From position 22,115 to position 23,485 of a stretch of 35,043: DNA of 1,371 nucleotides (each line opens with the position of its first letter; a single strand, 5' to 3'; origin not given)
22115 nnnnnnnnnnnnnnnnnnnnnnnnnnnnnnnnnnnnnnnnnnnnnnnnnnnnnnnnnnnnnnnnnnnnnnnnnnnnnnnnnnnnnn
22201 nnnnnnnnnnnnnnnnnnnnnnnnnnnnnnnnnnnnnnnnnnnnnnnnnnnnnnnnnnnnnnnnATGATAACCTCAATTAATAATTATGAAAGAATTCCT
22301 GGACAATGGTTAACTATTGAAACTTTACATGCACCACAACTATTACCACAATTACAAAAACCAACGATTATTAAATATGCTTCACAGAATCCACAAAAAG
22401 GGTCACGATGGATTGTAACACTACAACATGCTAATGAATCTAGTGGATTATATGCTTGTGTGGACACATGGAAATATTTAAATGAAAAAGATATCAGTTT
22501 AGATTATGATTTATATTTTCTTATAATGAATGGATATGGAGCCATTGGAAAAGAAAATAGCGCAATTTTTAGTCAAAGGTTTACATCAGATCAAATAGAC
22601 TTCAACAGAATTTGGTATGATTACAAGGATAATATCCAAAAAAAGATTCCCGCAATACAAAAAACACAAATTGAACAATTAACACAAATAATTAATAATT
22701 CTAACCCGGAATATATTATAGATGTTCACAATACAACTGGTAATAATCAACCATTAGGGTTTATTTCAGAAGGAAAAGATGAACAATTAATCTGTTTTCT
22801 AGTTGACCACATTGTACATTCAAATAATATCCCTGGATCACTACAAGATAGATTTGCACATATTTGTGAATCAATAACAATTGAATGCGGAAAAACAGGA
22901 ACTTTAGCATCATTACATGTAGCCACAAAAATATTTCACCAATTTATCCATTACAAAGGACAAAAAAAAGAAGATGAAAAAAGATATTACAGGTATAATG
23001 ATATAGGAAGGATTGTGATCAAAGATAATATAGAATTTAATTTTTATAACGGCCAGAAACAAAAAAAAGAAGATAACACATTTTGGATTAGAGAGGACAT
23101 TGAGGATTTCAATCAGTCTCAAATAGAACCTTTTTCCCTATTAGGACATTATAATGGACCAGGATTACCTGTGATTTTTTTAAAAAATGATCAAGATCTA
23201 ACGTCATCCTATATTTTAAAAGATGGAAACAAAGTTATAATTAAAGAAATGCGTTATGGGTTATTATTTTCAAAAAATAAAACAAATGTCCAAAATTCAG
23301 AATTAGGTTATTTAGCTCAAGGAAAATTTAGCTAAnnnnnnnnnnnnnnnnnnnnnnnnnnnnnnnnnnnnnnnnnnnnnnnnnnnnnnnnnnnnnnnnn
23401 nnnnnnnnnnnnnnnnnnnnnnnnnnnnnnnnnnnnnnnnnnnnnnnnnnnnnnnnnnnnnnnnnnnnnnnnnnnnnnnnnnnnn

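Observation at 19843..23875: Cassette 2: paralogous tandem-Lrp regulator heading a five-gene plus-strand cluster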

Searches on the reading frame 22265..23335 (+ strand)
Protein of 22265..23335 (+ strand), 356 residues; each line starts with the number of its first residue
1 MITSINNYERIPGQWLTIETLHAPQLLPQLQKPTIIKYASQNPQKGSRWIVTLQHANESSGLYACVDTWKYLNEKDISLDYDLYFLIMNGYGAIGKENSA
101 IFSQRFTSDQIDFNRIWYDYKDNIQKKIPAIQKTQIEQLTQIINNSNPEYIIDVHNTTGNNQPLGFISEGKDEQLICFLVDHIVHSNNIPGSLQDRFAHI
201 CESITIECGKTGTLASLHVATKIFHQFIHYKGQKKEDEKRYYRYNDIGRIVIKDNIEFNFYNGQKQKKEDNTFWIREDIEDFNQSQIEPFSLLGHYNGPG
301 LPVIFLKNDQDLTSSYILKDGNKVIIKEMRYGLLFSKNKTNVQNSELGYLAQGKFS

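Call 6: search_protein_families(library=pfam, proteins=[window:22265-23335:+], max_evalue=0.1)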
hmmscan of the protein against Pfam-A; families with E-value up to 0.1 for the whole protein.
window:22265-23335:+ (356 aa): 1 family
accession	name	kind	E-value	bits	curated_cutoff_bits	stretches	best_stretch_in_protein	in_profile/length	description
PF24827.1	AstE_AspA_cat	-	3.1e-05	24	25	1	55-215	12-174/192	Succinylglutamate desuccinylase/Aspartoacylase catalytic domain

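Call 7: find_homologous_proteins(query=window:22265-23335:+)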
Query window:22265-23335:+ (356 aa): 13 proteins with E <= 0.001 among 646 candidates.
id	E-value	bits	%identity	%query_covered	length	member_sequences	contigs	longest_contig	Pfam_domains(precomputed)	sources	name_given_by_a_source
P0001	1.0e-241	819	100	100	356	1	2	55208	-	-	-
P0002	2.2e-113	397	51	97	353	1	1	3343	-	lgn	-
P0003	4.3e-111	389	52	97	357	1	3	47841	PF24827.2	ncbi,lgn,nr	ncbi:succinylglutamate desuccinylase/aspartoacylase family protein [Candidatus Woesearchaeota archae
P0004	5.4e-108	379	47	99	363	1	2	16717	PF24827.2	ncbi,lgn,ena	-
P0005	7.6e-106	372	47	98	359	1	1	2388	-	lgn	-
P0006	4.0e-105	370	48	99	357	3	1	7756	PF24827.2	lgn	-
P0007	4.8e-105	369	48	99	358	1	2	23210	-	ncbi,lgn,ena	-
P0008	3.3e-104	367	48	99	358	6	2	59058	PF24827.2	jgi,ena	-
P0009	4.7e-104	366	46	99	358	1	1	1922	-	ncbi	-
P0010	1.7e-103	364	48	99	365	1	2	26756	PF24827.2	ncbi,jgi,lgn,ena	-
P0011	6.3e-100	353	46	99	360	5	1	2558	PF24827.2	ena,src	-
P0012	7.1e-100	352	47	99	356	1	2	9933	-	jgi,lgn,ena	jgi:hypothetical protein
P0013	1.0e-72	263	40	97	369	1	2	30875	PF24827.2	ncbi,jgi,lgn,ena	-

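Call 8: search_solved_structures(query=window:22265-23335:+, max_evalue=1, show_alignments=2)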
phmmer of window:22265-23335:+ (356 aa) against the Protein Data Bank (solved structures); distinct sequences matched with E-value up to 1: 0.

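Call 10: find_related_loci(query=A1, collection=genome_contigs, flank=8000)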
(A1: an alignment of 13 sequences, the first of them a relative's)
Query A1 (356 aa) in genome_contigs; peptide patterns used: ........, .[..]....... (x = any residue, [..] = any of these).
107 stretches matched a pattern; 53 encode a relative of the query (tblastn E <= 1e-3); 53 distinct loci.
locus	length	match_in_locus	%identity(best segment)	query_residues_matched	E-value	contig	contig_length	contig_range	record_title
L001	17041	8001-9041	52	9-352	8e-117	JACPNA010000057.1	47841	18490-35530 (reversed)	MAG: Candidatus Woesearchaeota archaeon isolate NC_groundwater_563_Ag_S-0.1um_35_31 S35_SO-1_scaffold_633098, whole geno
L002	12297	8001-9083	47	1-352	2e-114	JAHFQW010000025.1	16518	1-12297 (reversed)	MAG: archaeon isolate nzgw56 NODE_1525_length_16519_cov_4.913587, whole genome shotgun sequence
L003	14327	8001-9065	48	1-352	8e-109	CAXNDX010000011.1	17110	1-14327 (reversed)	MAG: Candidatus Woesearchaeota archaeon isolate MaH-09apr19-256 genome assembly, contig: MaH-09apr19-C8191, whole genome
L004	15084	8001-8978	25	8-352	1e-19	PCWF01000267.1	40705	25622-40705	MAG: Nitrospinae bacterium CG11_big_fil_rev_8_21_14_0_20_56_8 CG11_8_21_14_0.20_scaffold_954_c, whole genome shotgun seq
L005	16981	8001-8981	23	4-354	4e-19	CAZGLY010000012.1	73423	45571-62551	MAG TPA_asm: uncultured Caulobacterales bacterium isolate SRP128890_co1_92 genome assembly, contig: NODE_597_length_7342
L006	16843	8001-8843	26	49-352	4e-18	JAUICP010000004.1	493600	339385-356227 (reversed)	MAG: Bdellovibrionia bacterium isolate 7_bin.39 NODE_30_length_493600_cov_4.878275, whole genome shotgun sequence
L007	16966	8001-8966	25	18-352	3e-17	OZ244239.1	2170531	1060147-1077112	MAG: Bdellovibrionales bacterium isolate ac719e0f-63d0-4f99-808b-f8d6c9834670 genome assembly, chromosome: 1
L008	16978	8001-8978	24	5-352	5e-17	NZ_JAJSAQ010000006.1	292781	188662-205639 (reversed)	Microbulbifer guangxiensis strain L3 NODE_6_length_292781_cov_261.849934, whole genome shotgun sequence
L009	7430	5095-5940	25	49-353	6e-17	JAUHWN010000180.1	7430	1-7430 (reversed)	MAG: Bdellovibrionia bacterium isolate 2_bin.24 NODE_7326_length_7430_cov_1.145967, whole genome shotgun sequence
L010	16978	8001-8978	23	5-352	1e-16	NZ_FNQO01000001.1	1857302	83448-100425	Microbulbifer marinus strain CGMCC 1.10657, whole genome shotgun sequence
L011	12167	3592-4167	25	5-212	6e-16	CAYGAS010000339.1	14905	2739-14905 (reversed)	MAG TPA_asm: uncultured Nitrospiraceae bacterium isolate ERP108616_co1_40 genome assembly, contig: k119_565242, whole ge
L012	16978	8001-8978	23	5-352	7e-16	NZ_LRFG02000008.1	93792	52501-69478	Microbulbifer flavimaris strain WRN-8 ZB100007, whole genome shotgun sequence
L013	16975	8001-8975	24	9-352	5e-15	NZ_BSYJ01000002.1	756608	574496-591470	Biformimicrobium ophioploci strain NKW57 Contigs02, whole genome shotgun sequence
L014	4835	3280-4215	21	30-352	5e-15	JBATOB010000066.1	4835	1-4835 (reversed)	MAG: Chromatiaceae bacterium isolate MFD10518_ilm_asm_bin1 k127_2835, whole genome shotgun sequence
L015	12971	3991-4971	19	5-352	1e-14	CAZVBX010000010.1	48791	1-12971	MAG TPA_asm: uncultured Ectothiorhodospiraceae bacterium isolate binchicken_co207_287 genome assembly, contig: NODE_406_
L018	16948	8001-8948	21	18-352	4e-14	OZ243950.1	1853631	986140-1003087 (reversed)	MAG: uncultured candidatus Porisulfidus sp. isolate cf025a5e-a0dc-40a1-8d33-8cb912d294f5 genome assembly, chromosome: 1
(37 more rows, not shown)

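Call 15: find_encoding_contigs(protein=P0008, flank=8000, max_places=2)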
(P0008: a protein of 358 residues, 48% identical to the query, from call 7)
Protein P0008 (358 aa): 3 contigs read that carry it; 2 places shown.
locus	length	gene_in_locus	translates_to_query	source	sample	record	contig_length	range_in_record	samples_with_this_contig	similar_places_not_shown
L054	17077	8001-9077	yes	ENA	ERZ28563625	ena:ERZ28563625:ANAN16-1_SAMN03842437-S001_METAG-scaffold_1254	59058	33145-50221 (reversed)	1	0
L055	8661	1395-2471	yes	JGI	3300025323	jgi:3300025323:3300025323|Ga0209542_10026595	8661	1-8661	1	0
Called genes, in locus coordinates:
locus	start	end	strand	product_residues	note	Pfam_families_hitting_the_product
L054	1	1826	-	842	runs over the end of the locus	PF10017:Methyltransf_33 (weak)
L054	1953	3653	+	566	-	PF01546:Peptidase_M20, PF07687:M20_dimer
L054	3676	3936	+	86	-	PF12089:DUF3566 (weak)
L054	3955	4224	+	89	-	-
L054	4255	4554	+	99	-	-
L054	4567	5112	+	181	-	-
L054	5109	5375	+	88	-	-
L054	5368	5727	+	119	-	-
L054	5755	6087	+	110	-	-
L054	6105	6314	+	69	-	-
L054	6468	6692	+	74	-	-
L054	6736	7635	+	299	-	-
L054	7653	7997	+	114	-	-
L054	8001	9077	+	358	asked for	PF24827:AstE_AspA_cat (weak)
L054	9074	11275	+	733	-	-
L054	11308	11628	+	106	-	-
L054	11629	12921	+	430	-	PF13181:TPR_8 (faint), PF13431:TPR_17 (faint), PF07719:TPR_2 (faint), PF13424:TPR_12 (faint), PF13432:TPR_16 (faint), PF14559:TPR_19 (faint), PF00515:TPR_1 (faint)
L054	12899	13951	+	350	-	-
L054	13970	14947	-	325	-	PF01037:AsnC_trans_reg (faint), PF01047:MarR (faint), PF12802:MarR_2 (faint), PF12840:HTH_20 (faint), PF13404:HTH_AsnC-type, PF13412:HTH_24, PF13412:HTH_24, PF13404:HTH_AsnC-type (weak), +1 more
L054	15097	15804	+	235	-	PF01177:Asp_Glu_race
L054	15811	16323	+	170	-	-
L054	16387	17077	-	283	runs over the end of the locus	PF04321:RmlD_sub_bind, PF01370:Epimerase, PF16363:GDP_Man_Dehyd (weak), PF02719:Polysacc_synt_2, PF07993:NAD_binding_4 (faint)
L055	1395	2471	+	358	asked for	PF24827:AstE_AspA_cat (weak)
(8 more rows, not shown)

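Call 16: find_encoding_contigs(protein=P0013, flank=8000, max_places=2)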
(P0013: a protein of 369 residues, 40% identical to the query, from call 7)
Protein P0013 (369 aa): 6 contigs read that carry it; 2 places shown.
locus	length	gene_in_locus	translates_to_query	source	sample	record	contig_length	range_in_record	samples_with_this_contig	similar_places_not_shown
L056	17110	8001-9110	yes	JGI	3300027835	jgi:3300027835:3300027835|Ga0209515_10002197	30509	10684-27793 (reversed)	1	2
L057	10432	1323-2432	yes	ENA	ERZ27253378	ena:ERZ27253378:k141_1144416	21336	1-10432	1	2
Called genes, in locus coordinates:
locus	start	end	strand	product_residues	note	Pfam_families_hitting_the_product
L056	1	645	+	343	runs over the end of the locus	PF01380:SIS, PF10432:bact-PGI_C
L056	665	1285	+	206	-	PF01161:PBP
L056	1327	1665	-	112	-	PF02452:PemK_toxin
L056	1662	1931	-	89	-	PF04014:MazE_antitoxin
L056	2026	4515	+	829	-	PF02463:SMC_N (faint), PF13175:AAA_15 (weak), PF13476:AAA_23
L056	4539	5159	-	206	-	-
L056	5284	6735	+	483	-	-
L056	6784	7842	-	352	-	PF08279:HTH_11 (faint), PF13404:HTH_AsnC-type (weak), PF01037:AsnC_trans_reg (faint), PF13412:HTH_24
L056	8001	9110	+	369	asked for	PF24827:AstE_AspA_cat (weak)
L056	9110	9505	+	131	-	-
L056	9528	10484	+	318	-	-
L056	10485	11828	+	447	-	PF00009:GTP_EFTU, PF03144:GTP_EFTU_D2 (weak), PF09173:eIF2_C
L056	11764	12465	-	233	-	-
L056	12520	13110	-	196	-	PF01914:MarC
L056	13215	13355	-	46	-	-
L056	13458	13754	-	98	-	PF01192:RNA_pol_Rpb6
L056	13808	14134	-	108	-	PF09723:Zn_ribbon_8 (faint)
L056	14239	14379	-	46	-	PF08271:Zn_Ribbon_TF (weak)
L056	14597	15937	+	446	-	PF13393:tRNA-synt_His, PF00587:tRNA-synt_2b (weak), PF03129:HGTP_anticodon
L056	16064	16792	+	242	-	-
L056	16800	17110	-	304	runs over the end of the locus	PF01478:Peptidase_A24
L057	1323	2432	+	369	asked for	PF24827:AstE_AspA_cat (weak)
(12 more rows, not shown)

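Call 17: find_encoding_contigs(protein=P0010, flank=8000, max_places=2)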
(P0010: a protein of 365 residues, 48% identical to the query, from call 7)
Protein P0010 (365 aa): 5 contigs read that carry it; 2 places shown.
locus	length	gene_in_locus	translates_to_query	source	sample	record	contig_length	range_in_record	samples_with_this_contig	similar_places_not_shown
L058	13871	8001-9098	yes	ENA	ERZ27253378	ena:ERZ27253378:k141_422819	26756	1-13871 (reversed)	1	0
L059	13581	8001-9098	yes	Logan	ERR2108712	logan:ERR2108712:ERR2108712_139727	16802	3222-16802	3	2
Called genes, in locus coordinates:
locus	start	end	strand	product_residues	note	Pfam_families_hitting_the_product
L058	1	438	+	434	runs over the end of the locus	-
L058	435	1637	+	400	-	-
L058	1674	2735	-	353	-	PF01047:MarR (weak), PF13404:HTH_AsnC-type, PF13412:HTH_24, PF01037:AsnC_trans_reg (weak)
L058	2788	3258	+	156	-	-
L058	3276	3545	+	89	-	-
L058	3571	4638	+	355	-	PF05572:Peptidase_M43 (weak)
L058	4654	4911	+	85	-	-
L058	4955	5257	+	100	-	-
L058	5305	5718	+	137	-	-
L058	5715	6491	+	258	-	-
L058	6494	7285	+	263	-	-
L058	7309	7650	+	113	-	-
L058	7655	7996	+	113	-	-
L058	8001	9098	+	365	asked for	PF24827:AstE_AspA_cat (weak)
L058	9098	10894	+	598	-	PF11617:Cu-binding_MopE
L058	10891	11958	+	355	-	PF11617:Cu-binding_MopE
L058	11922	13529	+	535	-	-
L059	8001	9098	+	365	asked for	PF24827:AstE_AspA_cat (weak)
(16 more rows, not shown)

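Call 20: search_protein_families(library=ncbifam, proteins=[window:22265-23335:+, L008:8001-8978:+], max_evalue=0.1)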
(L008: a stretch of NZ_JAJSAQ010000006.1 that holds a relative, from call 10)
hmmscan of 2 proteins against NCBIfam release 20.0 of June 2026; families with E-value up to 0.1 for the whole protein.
window:22265-23335:+ (356 aa): 1 family
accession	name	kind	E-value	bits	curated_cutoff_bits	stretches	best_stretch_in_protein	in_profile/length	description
NF002601.0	PRK02259.1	equivalog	0.0032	16.7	180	1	50-160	9-111/293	aspartoacylase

L008:8001-8978:+ (326 aa): 3 families
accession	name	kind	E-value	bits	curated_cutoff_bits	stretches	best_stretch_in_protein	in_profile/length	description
NF003706.0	PRK05324.1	subfamily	5.3e-06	25.7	170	1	36-106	48-119/336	succinylglutamate desuccinylase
TIGR03242.1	arg_catab_astE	equivalog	8e-05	22.1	305.65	1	37-102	41-107/319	succinylglutamate desuccinylase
NF002601.0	PRK02259.1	equivalog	0.0033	16.6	180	1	42-152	9-129/293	aspartoacylase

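Call 28: search_protein_families(library=pfam, proteins=[L008:6560-8005:+, L018:6530-7960:+, L002:5199-5873:+, L002:6448-7332:+, L001:6181-6747:+, L001:6787-7593:+, L054:9074-11275:+, L056:9528-10484:+, L002:9094-10728:+, L001:10079-11092:-], max_evalue=0.01)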
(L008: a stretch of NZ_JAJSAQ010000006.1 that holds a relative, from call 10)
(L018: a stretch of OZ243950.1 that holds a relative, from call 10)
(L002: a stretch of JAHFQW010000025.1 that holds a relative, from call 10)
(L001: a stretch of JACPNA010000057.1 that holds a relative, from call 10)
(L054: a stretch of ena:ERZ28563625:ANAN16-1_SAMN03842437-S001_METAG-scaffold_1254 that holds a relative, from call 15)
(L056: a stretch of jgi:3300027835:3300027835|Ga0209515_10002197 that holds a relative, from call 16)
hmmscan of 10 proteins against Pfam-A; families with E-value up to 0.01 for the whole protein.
L008:6560-8005:+ (481 aa): 1 family
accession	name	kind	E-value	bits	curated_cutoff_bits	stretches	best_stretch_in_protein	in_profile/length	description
PF04107.18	GCS2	-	5.4e-07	29.7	21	1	189-243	123-180/291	Glutamate-cysteine ligase family 2(GCS2)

L018:6530-7960:+ (476 aa): 1 family
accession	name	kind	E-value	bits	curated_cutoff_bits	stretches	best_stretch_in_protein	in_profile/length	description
PF04107.18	GCS2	-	0.0013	18.6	21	0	184-242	119-180/291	Glutamate-cysteine ligase family 2(GCS2)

L002:5199-5873:+ (224 aa): 2 families
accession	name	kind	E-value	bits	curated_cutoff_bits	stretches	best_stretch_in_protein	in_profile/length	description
PF01427.22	Peptidase_M15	-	4.2e-38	131.6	27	1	39-212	3-186/199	D-ala-D-ala dipeptidase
PF02557.22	VanY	-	4.8e-08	33.3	25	1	75-199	3-107/132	D-alanyl-D-alanine carboxypeptidase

L002:6448-7332:+ (294 aa): 0 families

L001:6181-6747:+ (188 aa): 0 families

L001:6787-7593:+ (268 aa): 0 families

L054:9074-11275:+ (733 aa): 0 families

L056:9528-10484:+ (318 aa): 0 families

L002:9094-10728:+ (544 aa): 2 families
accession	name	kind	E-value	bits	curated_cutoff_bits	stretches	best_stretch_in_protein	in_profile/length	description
PF11617.13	Cu-binding_MopE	-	1.2e-17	64.3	27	2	100-129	1-30/30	Putative metal-binding motif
PF13364.12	BetaGal_ABD2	-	0.0021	19.3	23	0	303-368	13-78/112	Beta-galactosidase second all-beta domain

L001:10079-11092:- (337 aa): 1 family
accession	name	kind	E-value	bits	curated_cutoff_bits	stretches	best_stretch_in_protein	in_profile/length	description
PF04055.27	Radical_SAM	-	4.6e-09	37.1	29.5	1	35-191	6-166/166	Radical SAM superfamily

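Call 36: predict_structure(alignment_id=A1)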
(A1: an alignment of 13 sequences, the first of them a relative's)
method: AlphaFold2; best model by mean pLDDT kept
length: 356 residues; sequences in the alignment: 13
mean_pLDDT: 69.9   pTM: 0.68
mean pLDDT of the five models: 69.9, 65.5, 63.8, 59.0, 52.9
residues with pLDDT >= 90: 62; 70-90: 130; 50-70: 100; < 50: 64
segments of 3 or more residues with pLDDT < 50: 91-102, 115-126, 168-170, 175-196, 233-239
pLDDT, mean of each block of 10 residues (from residue 1): 77 91 82 89 89 64 88 90 84 42 52 50 51 75 83 65 52 47 33 47 59 67 77 49 68 84 68 83 58 89 86 92 86 66 65 60
secondary structure, 60 per line:
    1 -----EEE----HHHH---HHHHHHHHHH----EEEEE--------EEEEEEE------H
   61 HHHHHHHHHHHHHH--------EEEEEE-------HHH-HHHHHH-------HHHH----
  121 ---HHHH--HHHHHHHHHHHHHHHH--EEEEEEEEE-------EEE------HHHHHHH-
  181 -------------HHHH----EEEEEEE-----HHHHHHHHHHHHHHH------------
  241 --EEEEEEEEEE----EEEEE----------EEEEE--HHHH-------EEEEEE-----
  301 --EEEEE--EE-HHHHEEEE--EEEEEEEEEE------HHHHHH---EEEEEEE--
elements in order: E6-8 H13-16 H20-29 E34-38 E47-53 H60-74 E83-88 H100-105 H113-116 H124-127 H130-145 E148-156 E164-166 H173-179 H194-197 E202-208 H214-228 E243-252 E257-261 E272-276 H279-282 E290-295 E303-307 H313-316 E317-320 E323-332 H339-344 E348-354

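Call 40: fold_search(model_id=the predicted structure, library=pdb)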
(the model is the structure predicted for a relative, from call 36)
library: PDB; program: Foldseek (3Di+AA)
matches with E <= 10: 876; with E <= 0.001: 53
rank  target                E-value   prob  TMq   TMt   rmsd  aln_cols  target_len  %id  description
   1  1yw6_A                8.6e-09  1.00  0.46  0.51   7.9       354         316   11  Crystal Structure of Succinylglutamate Desuccinylase from Escherichia coli, Northeast Structural Genomics Target ET72. (released 2005-03-08)
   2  3fmc_A                6.7e-08  1.00  0.42  0.41  11.2       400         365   12  CRYSTAL STRUCTURE OF a putative succinylglutamate desuccinylase / aspartoacylase family protein (SAMA_0604) FROM SHEWA (released 2009-01-06)
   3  3fmc_C                7.9e-08  1.00  0.41  0.40  11.3       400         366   11  CRYSTAL STRUCTURE OF a putative succinylglutamate desuccinylase / aspartoacylase family protein (SAMA_0604) FROM SHEWA (released 2009-01-06)
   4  1yw6_B                1.2e-07  1.00  0.45  0.51   7.4       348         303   11  Crystal Structure of Succinylglutamate Desuccinylase from Escherichia coli, Northeast Structural Genomics Target ET72. (released 2005-03-08)
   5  1yw4_A                2.6e-07  1.00  0.50  0.55   7.2       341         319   11  Crystal Structure of the Succinylglutamate Desuccinylase from Chromobacterium violaceum, Northeast Structural Genomics (released 2005-03-01)
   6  3lwu                  3.0e-07  1.00  0.42  0.41  11.1       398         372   11  Crystal structure of Putative succinylglutamate desuccinylase/aspartoacylase (YP_749235.1) from Shewanella frigidimarinA (released 2010-03-23)
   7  2bco_A                4.9e-07  1.00  0.49  0.51   7.7       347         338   13  X-ray structure of succinylglutamate desuccinalase from Vibrio Parahaemolyticus (RIMD 2210633) at the resolution 2.3 A (released 2005-10-25)
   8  1yw4_B                3.2e-06  1.00  0.45  0.51   7.7       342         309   11  Crystal Structure of the Succinylglutamate Desuccinylase from Chromobacterium violaceum, Northeast Structural Genomics (released 2005-03-01)
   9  2o4h_A                3.8e-06  1.00  0.42  0.49   9.7       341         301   16  Human brain aspartoacylase complex with intermediate analog (N-phosphonomethyl-L-aspartate) (released 2007-11-06)
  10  2i3c_A                4.8e-06  1.00  0.44  0.50   8.8       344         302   13  Crystal Structure of an Aspartoacylase from Homo Sapiens (released 2006-08-29)
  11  4nfr_A                4.8e-06  1.00  0.42  0.49   9.6       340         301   14  Human brain aspartoacylase mutant E285A complex with intermediate analog (N-phosphonomethyl-L-aspartate) (released 2014-07-30)
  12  2gu2_A                5.3e-06  1.00  0.47  0.53   8.6       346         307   13  Crystal Structure of an Aspartoacylase from Rattus norvegicus (released 2006-06-20)
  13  3nfz                  5.7e-06  1.00  0.43  0.49   9.2       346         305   14  Crystal structure of murine aminoacylase 3 in complex with N-acetyl-L-tyrosine (released 2010-10-20)
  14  6twl                  6.4e-06  1.00  0.41  0.45   8.0       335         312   14  Apo structure of the Ectoine utilization protein EutE (DoeB) from Ruegeria pomeroyi (released 2020-05-20)
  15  3nh5                  8.1e-06  1.00  0.42  0.48   9.3       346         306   14  Crystal structure of E177A-mutant murine aminoacylase 3 (released 2010-10-20)
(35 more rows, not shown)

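Call 42: find_related_loci(query=A1, collection=metagenome_contigs, flank=8000)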
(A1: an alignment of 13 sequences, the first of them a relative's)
Query A1 (356 aa) in metagenome_contigs; peptide patterns used: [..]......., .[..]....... (x = any residue, [..] = any of these).
173 stretches matched a pattern; 38 encode a relative of the query (tblastn E <= 1e-3); 38 distinct loci.
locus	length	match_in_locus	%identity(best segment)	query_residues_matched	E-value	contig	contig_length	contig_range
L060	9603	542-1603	49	1-352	2e-111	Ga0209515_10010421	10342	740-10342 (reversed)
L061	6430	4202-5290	48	1-354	6e-111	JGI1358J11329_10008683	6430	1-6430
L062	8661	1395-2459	48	1-352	6e-109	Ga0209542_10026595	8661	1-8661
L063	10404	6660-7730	47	1-352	5e-108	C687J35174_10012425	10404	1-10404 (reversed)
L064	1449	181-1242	47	1-352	2e-112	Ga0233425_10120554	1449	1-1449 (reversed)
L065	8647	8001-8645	57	1-214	1e-79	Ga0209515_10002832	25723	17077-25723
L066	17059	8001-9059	40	5-351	6e-76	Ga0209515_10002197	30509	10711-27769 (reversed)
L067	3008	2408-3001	55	1-197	7e-68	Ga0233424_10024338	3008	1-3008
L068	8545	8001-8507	54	1-169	2e-59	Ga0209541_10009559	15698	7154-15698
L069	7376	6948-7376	54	1-143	2e-48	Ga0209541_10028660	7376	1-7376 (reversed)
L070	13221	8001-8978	25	8-352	5e-20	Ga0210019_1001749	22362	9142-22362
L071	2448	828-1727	21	39-350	2e-19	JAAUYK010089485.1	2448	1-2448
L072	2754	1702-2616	22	26-329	3e-18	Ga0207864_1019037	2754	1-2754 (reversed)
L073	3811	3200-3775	25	26-228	2e-17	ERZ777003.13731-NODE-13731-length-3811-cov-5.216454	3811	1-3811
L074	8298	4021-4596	25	5-212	2e-16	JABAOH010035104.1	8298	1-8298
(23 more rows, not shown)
